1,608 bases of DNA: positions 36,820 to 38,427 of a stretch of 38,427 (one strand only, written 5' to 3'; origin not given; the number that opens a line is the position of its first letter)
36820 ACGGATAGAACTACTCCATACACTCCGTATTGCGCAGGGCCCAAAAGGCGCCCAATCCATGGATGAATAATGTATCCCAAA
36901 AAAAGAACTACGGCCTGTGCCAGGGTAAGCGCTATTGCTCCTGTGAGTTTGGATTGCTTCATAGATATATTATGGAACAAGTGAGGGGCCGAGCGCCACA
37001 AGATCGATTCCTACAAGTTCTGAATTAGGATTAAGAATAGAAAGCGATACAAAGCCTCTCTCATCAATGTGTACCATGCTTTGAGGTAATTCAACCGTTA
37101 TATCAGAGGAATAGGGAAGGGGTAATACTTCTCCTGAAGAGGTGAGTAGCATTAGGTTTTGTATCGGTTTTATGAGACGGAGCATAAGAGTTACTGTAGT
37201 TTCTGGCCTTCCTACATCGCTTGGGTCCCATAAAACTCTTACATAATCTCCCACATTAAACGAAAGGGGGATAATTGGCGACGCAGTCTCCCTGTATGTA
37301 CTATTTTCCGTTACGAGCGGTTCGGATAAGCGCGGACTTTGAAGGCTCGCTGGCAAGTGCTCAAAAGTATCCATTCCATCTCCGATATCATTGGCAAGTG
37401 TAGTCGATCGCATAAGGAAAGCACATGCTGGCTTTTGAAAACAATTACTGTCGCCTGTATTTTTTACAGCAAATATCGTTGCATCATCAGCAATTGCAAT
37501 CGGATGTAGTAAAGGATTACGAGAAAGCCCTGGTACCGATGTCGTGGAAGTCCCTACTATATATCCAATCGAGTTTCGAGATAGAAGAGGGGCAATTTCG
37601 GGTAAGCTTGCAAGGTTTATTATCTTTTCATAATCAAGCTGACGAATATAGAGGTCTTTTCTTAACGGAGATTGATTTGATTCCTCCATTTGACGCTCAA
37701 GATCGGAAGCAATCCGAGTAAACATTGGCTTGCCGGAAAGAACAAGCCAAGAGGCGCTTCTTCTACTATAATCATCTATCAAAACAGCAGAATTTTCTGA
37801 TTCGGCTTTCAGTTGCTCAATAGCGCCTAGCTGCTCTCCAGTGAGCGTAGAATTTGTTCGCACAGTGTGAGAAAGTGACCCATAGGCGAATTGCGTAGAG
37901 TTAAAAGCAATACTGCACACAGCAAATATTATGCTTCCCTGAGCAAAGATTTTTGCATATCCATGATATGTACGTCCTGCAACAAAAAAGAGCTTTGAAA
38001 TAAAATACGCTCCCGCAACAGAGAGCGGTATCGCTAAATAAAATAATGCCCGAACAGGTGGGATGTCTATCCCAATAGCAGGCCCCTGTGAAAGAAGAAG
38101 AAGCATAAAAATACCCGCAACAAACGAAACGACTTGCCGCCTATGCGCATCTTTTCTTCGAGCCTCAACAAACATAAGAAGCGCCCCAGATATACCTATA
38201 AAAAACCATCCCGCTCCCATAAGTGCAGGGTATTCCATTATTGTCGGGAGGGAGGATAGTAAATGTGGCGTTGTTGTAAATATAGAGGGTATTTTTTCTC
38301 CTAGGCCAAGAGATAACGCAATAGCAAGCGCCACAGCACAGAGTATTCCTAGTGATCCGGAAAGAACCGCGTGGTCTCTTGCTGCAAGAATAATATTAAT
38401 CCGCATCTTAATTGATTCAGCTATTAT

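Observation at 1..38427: Whole window is one GT-C-rich, two-compartment glycan assembly locus (at least seven GT-C-like paralogues)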

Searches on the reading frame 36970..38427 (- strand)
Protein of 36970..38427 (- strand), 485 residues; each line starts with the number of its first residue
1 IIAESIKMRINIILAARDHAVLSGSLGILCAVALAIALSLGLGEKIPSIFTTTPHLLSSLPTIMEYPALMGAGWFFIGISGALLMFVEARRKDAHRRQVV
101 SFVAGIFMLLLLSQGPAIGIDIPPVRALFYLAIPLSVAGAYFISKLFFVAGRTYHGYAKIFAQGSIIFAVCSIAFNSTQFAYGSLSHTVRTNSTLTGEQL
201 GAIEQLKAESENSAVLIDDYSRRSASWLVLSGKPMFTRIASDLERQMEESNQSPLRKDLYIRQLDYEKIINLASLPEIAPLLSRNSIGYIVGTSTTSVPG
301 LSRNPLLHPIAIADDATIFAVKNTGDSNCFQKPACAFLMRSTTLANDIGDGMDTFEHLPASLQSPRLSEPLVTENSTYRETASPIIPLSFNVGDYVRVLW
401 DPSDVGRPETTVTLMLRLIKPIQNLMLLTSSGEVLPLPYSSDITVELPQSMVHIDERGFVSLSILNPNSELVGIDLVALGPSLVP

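Call 7: search_protein_families(library=pfam, proteins=[window:36970-38406:-], max_evalue=0.01)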
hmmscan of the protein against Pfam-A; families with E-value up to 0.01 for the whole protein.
window:36970-38406:- (478 aa): 0 families

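Call 9: search_protein_families(library=ncbifam, proteins=[window:36970-38406:-], max_evalue=0.1)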
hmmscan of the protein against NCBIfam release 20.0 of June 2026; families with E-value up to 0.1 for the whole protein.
window:36970-38406:- (478 aa): 1 family
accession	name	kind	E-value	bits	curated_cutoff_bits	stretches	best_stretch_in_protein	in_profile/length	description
NF058595.1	invert_tail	domain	0.099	13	37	0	42-105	7-67/113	lipo-invert putative C-terminal anchoring domain-containing protein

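Call 45: search_protein_representatives(protein=window:36970-38406:-)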
Query: 478 residues. Proteins with E-value up to 0.001 (for the whole library): 99; up to 1e-10: 93; up to 1e-30: 80. The best 99 are listed.
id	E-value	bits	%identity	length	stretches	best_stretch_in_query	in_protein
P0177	1.7e-153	527.9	53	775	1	2-478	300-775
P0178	2.1e-119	415.6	45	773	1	18-478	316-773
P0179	3.5e-115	401.6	44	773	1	11-478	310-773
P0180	2.3e-114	398.9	45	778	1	23-478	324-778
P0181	3.7e-112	391.7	46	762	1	16-478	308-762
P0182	4.7e-111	388.0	46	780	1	7-476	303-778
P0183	1.5e-107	376.5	43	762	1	18-473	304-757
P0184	1.8e-107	376.2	49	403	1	63-473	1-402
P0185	2.4e-107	375.8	45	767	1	21-475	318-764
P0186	2.0e-106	372.8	45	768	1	21-478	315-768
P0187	7.8e-106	370.8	43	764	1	27-478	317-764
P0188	1.3e-105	370.1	44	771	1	23-478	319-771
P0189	6.5e-105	367.8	44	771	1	27-478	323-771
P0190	1.4e-104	366.8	48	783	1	10-476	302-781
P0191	6.0e-104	364.6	43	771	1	8-474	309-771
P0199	5.0e-98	345.1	42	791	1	11-478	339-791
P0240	1.2e-59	218.6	33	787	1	10-473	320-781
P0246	2.4e-48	181.4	33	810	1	19-475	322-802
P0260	6.9e-18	81.0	24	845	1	46-412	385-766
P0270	4.8e-09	51.8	34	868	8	170-218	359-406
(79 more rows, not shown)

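Call 47: search_protein_families(library=pfam, proteins=[P0177, P0178, P0180, P0182, P0190, P0199, P0240, P0246, P0260, P0270], max_evalue=0.01)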
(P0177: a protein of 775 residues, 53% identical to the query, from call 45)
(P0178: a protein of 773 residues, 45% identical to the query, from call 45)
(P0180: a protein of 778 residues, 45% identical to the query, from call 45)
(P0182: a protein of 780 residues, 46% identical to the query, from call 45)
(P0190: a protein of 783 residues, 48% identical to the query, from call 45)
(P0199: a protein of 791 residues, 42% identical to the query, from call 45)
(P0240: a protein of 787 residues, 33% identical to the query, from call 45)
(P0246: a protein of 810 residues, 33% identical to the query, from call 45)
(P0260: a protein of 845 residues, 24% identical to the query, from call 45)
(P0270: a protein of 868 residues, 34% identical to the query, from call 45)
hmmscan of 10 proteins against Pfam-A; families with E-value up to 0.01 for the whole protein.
P0177 (775 aa): 1 family
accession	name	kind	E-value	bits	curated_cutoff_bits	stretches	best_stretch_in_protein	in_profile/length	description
PF20176.3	DUF6541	-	3.1e-09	36.1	29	1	17-408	4-415/646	Family of unknown function (DUF6541)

P0178 (773 aa): 1 family
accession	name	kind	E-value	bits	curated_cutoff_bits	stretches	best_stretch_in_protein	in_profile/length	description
PF20176.3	DUF6541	-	0.001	17.9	29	0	17-86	4-73/646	Family of unknown function (DUF6541)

P0180 (778 aa): 0 families

P0182 (780 aa): 0 families

P0190 (783 aa): 0 families

P0199 (791 aa): 0 families

P0240 (787 aa): 1 family
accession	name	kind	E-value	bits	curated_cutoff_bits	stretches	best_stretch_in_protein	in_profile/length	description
PF20176.3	DUF6541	-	0.0014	17.4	29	1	16-411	1-405/646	Family of unknown function (DUF6541)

P0246 (810 aa): 0 families

P0260 (845 aa): 1 family
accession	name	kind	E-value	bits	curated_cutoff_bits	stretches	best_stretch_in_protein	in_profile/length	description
PF20176.3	DUF6541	-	1.9e-08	33.5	29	1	196-567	163-545/646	Family of unknown function (DUF6541)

P0270 (868 aa): 4 families
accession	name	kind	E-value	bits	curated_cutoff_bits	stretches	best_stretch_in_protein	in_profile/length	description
PF17107.11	SesA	-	2e-12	47.7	26.3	0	493-574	7-87/122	N-terminal domain on NACHT_NTPase and P-loop NTPases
PF04546.19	Sigma70_ner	-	1.3e-11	45.3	29.7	0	599-675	87-162/210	Sigma-70, non-essential region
PF05344.16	DUF746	-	3.2e-08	33.9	26.9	0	370-398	21-49/64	Domain of Unknown Function (DUF746)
PF01694.28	Rhomboid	-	0.00017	22.3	22.6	0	602-669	72-139/143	Rhomboid domain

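Call 58: search_protein_families(library=pfam, proteins=[window:36970-38427:-], max_evalue=10)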
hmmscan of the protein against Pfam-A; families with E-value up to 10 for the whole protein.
window:36970-38427:- (485 aa): 1 family
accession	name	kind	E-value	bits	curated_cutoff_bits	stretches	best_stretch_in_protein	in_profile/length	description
PF20916.2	BscB_a-b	-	0.19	11.9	23.7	1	209-306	18-116/135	Cellulose Synthase Subunit B, alpha-beta domain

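Call 66: find_related_loci(query=A5, collection=metagenome_contigs, flank=10000)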
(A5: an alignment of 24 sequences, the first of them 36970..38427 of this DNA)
Query A5 (485 aa) in metagenome_contigs; peptide patterns used: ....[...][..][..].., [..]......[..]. (x = any residue, [..] = any of these).
142 stretches matched a pattern; 21 encode a relative of the query (tblastn E <= 1e-3); 20 distinct loci.
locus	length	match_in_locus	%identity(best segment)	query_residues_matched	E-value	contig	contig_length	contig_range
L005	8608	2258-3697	57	11-485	2e-174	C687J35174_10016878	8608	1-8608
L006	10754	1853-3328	53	1-485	4e-169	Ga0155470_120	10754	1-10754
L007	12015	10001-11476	53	1-485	4e-168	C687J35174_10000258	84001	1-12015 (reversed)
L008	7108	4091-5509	52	6-480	4e-160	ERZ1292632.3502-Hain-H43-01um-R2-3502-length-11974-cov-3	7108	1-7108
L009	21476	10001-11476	53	1-485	4e-169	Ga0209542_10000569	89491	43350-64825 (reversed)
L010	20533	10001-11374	45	40-485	5e-114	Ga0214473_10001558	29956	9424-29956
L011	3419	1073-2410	43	37-485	1e-112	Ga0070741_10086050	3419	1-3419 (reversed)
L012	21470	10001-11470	44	9-485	1e-108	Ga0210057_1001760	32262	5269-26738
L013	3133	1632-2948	44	40-485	7e-111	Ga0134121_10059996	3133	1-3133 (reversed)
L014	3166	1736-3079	43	28-478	1e-109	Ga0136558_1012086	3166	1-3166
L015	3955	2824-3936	47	40-418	2e-104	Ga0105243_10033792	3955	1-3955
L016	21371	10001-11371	41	34-485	7e-101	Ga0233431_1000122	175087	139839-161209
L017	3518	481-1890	42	17-485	1e-100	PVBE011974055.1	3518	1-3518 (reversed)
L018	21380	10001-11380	41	19-485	4e-96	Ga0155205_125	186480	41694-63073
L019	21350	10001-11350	42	37-480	9e-94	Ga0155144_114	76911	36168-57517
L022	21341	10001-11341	41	22-485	5e-80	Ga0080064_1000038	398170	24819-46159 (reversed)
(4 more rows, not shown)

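Call 69: search_protein_families(library=pfam, proteins=[L009:1835-2860:+, L009:2864-3979:+, L009:4228-4809:-, L009:4772-6637:-, L009:6715-7056:-, L009:7183-7920:+, L009:7917-9131:+, L009:9119-11479:+, L009:690-1016:+], max_evalue=0.01)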
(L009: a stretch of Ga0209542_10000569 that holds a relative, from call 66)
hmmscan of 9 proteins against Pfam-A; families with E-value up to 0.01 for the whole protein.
L009:1835-2860:+ (341 aa): 2 families
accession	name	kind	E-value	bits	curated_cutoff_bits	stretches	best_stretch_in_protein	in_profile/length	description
PF00535.33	Glycos_transf_2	-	1.8e-23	83.7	23.3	1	7-168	2-164/168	Glycosyl transferase family 2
PF13641.12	Glyco_tranf_2_3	-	1.8e-05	25.3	27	1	5-125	3-128/230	Glycosyltransferase like family 2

L009:2864-3979:+ (371 aa): 4 families
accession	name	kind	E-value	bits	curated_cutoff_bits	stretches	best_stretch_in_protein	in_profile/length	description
PF00534.26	Glycos_transf_1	-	1.5e-25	90.2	26.4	1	188-341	13-164/172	Glycosyl transferases group 1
PF13692.12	Glyco_trans_1_4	-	1.3e-22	81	27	1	192-334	3-141/142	Glycosyl transferases group 1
PF13439.12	Glyco_transf_4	-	3.3e-15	57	28.5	1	63-166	54-167/170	Glycosyltransferase Family 4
PF13579.12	Glyco_trans_4_4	-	4.6e-12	47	29.7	1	40-164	35-158/158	Glycosyl transferase 4-like domain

L009:4228-4809:- (193 aa): 1 family
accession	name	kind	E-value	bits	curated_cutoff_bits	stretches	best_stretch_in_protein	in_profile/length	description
PF02578.20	Cu-oxidase_4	-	2.3e-14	53.8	22.9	1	30-180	74-231/238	Multi-copper polyphenol oxidoreductase laccase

L009:4772-6637:- (621 aa): 0 families

L009:6715-7056:- (113 aa): 1 family
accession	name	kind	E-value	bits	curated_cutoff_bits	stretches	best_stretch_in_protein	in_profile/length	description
PF03118.21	RNA_pol_A_CTD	-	3.3e-12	46.4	23.8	1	36-98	5-66/67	Bacterial RNA polymerase, alpha chain C terminal domain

L009:7183-7920:+ (245 aa): 4 families
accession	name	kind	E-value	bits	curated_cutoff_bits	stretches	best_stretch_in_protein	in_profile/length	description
PF00535.33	Glycos_transf_2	-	8.8e-32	110.8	23.3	1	7-172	1-166/168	Glycosyl transferase family 2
PF13641.12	Glyco_tranf_2_3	-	1.3e-08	35.6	27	1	6-199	3-201/230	Glycosyltransferase like family 2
PF10111.15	Glyco_tranf_2_2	-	2.9e-06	27.4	27.3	1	7-111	1-104/276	Glycosyltransferase like family 2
PF13704.12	Glyco_tranf_2_4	-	0.00066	20.6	27.5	1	21-98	5-81/98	Glycosyl transferase family 2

L009:7917-9131:+ (404 aa): 4 families
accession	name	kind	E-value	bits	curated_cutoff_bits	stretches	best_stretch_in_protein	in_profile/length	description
PF13692.12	Glyco_trans_1_4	-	3.9e-17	63.3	27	1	224-372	2-141/142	Glycosyl transferases group 1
PF00534.26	Glycos_transf_1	-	7.7e-13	48.8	26.4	1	239-377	29-160/172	Glycosyl transferases group 1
PF13579.12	Glyco_trans_4_4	-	3.8e-08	34.3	29.7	1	19-196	6-158/158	Glycosyl transferase 4-like domain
PF13439.12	Glyco_transf_4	-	7.5e-07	29.8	28.5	1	23-197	11-166/170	Glycosyltransferase Family 4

L009:9119-11479:+ (786 aa): 2 families
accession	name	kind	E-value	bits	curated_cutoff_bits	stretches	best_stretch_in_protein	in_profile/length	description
PF20176.3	DUF6541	-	8.6e-11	41.3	29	1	153-406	152-411/646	Family of unknown function (DUF6541)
PF20916.2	BscB_a-b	-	0.0086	16.2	23.7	0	505-599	12-107/135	Cellulose Synthase Subunit B, alpha-beta domain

L009:690-1016:+ (108 aa): 0 families

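Call 70: search_solved_structures(query=A4, max_evalue=10)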
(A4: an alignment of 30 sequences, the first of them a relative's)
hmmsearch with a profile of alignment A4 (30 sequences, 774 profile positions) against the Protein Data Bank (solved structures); distinct sequences matched with E-value up to 10: 7.
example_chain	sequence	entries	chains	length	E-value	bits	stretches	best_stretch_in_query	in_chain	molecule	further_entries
1gul_A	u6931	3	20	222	0.22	12.9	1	293-359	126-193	Glutathione S-transferase A4 | PROTEIN (GLUTATHIONE TRANSFERASE A4-4)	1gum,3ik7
6ci0_B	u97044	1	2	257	0.23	12.8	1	59-123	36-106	Cytochrome c oxidase subunit 2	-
3om3_B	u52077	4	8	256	0.28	12.6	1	59-123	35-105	Cytochrome c oxidase subunit 2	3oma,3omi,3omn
6pw1_B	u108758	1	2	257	0.28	12.5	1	59-123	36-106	Cytochrome c oxidase subunit 2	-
2gsm_B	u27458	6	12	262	0.29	12.5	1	59-123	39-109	Cytochrome c oxidase subunit 2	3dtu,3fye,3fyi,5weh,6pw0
1m56_B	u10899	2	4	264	0.29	12.5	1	59-123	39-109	CYTOCHROME C OXIDASE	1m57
9b6m_B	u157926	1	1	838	0.45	11.9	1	650-762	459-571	PG1 heavy chain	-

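Call 80: search_protein_families(library=pfam, proteins=[L009:13671-14945:+, L018:13358-14929:+, L022:13567-14961:+, L016:13411-14889:+, L019:13376-14695:+, L010:13402-14799:+, L005:5851-6669:+], max_evalue=0.1)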
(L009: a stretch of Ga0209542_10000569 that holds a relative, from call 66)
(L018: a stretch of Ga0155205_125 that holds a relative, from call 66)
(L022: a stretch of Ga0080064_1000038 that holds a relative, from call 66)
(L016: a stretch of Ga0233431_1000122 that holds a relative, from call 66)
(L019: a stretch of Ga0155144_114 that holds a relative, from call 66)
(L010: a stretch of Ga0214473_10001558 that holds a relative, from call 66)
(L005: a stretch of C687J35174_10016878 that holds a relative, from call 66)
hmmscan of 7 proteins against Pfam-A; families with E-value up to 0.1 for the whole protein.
L009:13671-14945:+ (424 aa): 0 families

L018:13358-14929:+ (523 aa): 0 families

L022:13567-14961:+ (464 aa): 1 family
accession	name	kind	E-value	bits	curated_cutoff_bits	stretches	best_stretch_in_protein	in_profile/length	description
PF03647.18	Tmemb_14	-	0.049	14.8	24.8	1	356-418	31-92/92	Transmembrane proteins 14C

L016:13411-14889:+ (492 aa): 0 families

L019:13376-14695:+ (439 aa): 0 families

L010:13402-14799:+ (465 aa): 0 families

L005:5851-6669:+ (272 aa): 1 family
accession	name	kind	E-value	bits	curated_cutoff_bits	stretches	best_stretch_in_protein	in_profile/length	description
PF11732.13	Thoc2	-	0.072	13.6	27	0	205-233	18-46/76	Transcription- and export-related complex subunit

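Call 95: search_protein_families(library=pfam, alignment_id=A4, max_evalue=0.1)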
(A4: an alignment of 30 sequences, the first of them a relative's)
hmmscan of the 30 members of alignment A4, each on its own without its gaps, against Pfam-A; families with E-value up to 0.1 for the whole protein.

A. member 1, P0177 (775 aa): 2 families
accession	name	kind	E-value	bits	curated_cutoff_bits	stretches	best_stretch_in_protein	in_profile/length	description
PF20176.3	DUF6541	-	3.1e-09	36.1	29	1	17-408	4-415/646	Family of unknown function (DUF6541)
PF20485.3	DUF6724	-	0.081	13.2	27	0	183-206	24-47/64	Family of unknown function (DUF6724)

B. families by the number of members that match (of 30 scanned): 8 families
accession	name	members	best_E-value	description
PF20176.3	DUF6541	7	3.1e-09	Family of unknown function (DUF6541)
PF20916.2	BscB_a-b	1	0.0047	Cellulose Synthase Subunit B, alpha-beta domain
PF04756.19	OST3_OST6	1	0.016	OST3 / OST6 family, transporter family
PF10736.14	DUF2527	1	0.029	Protein of unknown function (DUF2627)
PF20485.3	DUF6724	1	0.081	Family of unknown function (DUF6724)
PF24227.1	DUF7443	1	0.083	Domain of unknown function (DUF7443)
PF12555.13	SteA-like_C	1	0.087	SteA-like C-terminal domain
PF10725.14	DUF2517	1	0.099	Protein of unknown function (DUF2517)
